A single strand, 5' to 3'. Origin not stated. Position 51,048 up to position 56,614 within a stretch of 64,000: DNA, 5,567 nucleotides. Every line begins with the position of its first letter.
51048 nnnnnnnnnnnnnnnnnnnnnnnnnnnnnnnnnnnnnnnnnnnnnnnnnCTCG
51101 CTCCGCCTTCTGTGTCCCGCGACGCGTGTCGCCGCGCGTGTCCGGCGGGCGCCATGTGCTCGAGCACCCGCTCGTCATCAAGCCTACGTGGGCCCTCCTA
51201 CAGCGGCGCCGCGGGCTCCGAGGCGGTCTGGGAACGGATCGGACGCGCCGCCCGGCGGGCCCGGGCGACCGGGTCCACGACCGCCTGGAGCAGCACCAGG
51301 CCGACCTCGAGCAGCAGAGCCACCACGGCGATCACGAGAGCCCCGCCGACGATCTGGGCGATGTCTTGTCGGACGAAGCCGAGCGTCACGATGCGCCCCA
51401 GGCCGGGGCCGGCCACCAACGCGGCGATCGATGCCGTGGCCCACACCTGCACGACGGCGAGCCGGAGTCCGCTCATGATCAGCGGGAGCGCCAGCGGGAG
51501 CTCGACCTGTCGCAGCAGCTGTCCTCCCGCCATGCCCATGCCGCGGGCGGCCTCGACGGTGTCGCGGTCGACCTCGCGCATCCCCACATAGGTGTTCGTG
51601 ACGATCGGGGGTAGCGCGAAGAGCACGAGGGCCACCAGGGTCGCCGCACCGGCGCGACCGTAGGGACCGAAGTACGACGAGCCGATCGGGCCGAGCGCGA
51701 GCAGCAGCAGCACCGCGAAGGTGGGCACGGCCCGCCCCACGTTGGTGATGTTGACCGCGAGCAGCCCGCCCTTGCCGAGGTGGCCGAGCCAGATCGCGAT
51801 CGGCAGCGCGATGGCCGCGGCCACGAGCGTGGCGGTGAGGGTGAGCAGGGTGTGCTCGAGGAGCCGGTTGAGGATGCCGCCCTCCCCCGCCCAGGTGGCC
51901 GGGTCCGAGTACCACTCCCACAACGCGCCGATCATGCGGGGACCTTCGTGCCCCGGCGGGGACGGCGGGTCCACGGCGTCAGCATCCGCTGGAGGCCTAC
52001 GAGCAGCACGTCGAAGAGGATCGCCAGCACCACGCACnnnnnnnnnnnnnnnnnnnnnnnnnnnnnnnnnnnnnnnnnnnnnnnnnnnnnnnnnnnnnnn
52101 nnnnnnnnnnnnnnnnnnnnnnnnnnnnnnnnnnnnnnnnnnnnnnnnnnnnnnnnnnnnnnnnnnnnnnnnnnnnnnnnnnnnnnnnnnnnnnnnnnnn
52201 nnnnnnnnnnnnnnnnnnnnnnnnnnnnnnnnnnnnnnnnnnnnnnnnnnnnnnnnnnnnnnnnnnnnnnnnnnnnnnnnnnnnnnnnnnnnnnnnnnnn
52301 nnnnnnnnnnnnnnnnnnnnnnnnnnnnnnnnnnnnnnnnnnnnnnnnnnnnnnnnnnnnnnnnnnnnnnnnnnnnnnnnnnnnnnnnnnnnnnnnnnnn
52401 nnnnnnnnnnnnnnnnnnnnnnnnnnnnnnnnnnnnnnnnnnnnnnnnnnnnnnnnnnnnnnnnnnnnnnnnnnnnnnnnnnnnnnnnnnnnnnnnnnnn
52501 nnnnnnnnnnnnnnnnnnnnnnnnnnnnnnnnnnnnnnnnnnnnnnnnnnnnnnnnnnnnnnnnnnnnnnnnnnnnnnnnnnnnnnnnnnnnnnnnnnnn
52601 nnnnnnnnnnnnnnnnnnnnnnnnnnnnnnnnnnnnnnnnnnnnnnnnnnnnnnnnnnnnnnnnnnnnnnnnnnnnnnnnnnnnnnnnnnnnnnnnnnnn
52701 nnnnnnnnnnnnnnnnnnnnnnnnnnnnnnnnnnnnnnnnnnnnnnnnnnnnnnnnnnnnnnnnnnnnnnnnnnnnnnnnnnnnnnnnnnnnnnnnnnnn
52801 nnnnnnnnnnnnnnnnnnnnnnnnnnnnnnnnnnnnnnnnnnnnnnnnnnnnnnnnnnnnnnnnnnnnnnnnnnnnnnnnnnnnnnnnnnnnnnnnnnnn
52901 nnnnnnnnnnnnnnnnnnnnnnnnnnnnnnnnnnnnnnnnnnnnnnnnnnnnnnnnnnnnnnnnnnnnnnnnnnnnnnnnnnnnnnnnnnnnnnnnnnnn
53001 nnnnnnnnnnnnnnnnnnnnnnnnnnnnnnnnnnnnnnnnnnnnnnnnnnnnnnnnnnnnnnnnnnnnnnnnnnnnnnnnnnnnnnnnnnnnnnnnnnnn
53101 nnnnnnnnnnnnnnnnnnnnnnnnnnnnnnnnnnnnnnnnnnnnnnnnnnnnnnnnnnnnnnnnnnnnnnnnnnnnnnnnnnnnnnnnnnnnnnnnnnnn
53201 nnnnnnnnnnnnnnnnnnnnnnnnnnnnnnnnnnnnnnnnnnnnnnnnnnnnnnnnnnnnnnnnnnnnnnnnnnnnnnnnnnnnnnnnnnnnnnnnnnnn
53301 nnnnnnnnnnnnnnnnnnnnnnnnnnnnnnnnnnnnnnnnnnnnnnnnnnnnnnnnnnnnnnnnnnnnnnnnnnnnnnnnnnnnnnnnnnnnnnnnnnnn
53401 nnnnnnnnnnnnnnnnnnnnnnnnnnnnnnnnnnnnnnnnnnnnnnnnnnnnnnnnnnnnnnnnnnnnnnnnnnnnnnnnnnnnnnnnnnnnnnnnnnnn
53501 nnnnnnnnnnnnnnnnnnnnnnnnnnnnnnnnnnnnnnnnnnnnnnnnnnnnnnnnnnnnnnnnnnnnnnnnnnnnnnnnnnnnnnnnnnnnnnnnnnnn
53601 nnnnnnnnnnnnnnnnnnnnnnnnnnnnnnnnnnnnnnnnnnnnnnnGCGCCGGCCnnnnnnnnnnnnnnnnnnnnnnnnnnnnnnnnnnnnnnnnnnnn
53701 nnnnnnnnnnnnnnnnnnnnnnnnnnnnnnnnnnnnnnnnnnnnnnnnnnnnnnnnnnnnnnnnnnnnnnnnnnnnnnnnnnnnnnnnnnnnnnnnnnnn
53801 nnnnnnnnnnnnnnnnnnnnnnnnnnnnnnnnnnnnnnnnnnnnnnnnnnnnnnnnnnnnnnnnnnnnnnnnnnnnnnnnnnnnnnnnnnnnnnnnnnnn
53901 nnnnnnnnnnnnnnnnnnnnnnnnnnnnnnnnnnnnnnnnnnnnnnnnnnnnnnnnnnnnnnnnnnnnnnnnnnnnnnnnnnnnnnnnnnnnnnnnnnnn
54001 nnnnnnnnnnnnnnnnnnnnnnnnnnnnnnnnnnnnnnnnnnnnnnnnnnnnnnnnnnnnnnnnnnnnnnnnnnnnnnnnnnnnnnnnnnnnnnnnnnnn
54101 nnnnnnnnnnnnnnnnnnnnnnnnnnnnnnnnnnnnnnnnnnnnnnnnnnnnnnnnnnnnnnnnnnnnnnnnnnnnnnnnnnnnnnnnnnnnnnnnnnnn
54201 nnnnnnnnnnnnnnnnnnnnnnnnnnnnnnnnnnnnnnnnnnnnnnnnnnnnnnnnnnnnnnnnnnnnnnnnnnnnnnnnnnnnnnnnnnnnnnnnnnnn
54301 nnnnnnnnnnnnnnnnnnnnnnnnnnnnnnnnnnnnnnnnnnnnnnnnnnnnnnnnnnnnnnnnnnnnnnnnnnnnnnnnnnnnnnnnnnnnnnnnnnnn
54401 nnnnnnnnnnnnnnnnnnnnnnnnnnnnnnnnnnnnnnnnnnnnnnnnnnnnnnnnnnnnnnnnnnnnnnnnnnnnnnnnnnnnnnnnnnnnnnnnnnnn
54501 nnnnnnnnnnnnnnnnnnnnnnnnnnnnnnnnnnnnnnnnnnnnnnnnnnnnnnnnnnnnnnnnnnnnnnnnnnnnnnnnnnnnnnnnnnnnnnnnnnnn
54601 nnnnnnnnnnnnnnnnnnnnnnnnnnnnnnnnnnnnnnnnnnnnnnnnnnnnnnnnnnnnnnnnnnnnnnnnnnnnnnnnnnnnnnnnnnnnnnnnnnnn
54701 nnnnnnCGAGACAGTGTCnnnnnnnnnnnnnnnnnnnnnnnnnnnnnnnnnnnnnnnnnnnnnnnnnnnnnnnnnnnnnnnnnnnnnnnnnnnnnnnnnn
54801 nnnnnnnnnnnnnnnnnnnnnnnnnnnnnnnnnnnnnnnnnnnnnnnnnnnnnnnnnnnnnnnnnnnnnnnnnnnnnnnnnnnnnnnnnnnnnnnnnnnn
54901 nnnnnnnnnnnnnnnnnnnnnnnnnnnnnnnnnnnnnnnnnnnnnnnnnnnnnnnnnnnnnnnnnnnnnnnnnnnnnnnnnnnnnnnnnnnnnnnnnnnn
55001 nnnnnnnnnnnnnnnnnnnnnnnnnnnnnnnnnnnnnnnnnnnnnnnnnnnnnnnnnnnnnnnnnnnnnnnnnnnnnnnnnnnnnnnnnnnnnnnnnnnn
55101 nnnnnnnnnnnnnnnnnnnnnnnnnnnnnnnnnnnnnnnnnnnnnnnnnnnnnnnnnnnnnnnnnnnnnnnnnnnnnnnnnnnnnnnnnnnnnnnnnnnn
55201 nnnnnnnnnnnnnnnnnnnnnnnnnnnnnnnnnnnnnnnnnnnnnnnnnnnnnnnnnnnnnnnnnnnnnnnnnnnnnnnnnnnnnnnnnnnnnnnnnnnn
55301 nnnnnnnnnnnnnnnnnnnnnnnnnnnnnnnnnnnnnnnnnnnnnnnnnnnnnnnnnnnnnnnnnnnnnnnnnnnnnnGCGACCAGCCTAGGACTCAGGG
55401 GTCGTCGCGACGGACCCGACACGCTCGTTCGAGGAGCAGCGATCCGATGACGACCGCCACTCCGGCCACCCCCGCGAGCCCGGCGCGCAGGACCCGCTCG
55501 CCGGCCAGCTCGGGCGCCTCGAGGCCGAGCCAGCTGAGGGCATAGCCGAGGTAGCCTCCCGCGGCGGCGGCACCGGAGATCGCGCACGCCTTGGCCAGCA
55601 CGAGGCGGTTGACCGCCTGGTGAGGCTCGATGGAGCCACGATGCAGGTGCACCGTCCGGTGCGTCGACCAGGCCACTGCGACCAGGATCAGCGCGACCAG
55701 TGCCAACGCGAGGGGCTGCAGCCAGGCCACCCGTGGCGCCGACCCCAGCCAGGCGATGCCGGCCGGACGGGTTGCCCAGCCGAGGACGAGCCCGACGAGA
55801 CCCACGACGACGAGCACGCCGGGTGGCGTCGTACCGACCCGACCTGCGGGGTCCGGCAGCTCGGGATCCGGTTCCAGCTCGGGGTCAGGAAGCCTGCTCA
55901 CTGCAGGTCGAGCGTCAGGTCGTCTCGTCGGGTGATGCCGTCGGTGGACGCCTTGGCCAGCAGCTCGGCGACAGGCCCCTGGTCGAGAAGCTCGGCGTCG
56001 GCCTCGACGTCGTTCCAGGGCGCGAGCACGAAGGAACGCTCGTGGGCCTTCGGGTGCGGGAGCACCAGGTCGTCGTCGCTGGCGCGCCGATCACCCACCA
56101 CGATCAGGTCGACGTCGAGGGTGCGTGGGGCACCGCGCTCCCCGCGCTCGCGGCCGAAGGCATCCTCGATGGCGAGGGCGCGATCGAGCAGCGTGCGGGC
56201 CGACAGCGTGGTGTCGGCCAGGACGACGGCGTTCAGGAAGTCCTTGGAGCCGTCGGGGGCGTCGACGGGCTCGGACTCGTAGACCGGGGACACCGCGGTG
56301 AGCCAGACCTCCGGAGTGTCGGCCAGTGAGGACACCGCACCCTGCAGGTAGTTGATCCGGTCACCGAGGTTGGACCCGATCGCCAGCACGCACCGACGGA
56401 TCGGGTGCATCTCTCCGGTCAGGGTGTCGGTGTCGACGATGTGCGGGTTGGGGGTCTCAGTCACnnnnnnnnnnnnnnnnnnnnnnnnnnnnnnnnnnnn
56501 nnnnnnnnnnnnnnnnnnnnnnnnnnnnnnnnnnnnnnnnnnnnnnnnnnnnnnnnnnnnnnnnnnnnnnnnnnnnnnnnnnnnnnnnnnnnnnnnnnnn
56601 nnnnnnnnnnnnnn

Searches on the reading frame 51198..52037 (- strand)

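Call 55: search_protein_families(library=pfam, proteins=[window:51198-52037:-], max_evalue=0.0001)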
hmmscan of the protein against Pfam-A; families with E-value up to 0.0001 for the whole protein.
window:51198-52037:- (279 aa): 1 family
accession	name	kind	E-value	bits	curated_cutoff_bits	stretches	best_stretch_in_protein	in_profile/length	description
PF00528.27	BPD_transp_1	-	2.9e-25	89.5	26.4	1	78-256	2-180/184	Binding-protein-dependent transport system inner membrane component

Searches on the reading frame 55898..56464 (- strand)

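Call 83: search_protein_families(library=pfam, proteins=[window:55898-56464:-], max_evalue=0.001)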
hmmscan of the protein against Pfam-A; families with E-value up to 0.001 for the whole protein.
window:55898-56464:- (188 aa): 1 family
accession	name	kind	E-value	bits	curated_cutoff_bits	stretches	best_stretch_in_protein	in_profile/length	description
PF01288.25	HPPK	-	1.8e-35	122.3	25.7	1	26-154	1-115/116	7,8-dihydro-6-hydroxymethylpterin-pyrophosphokinase (HPPK)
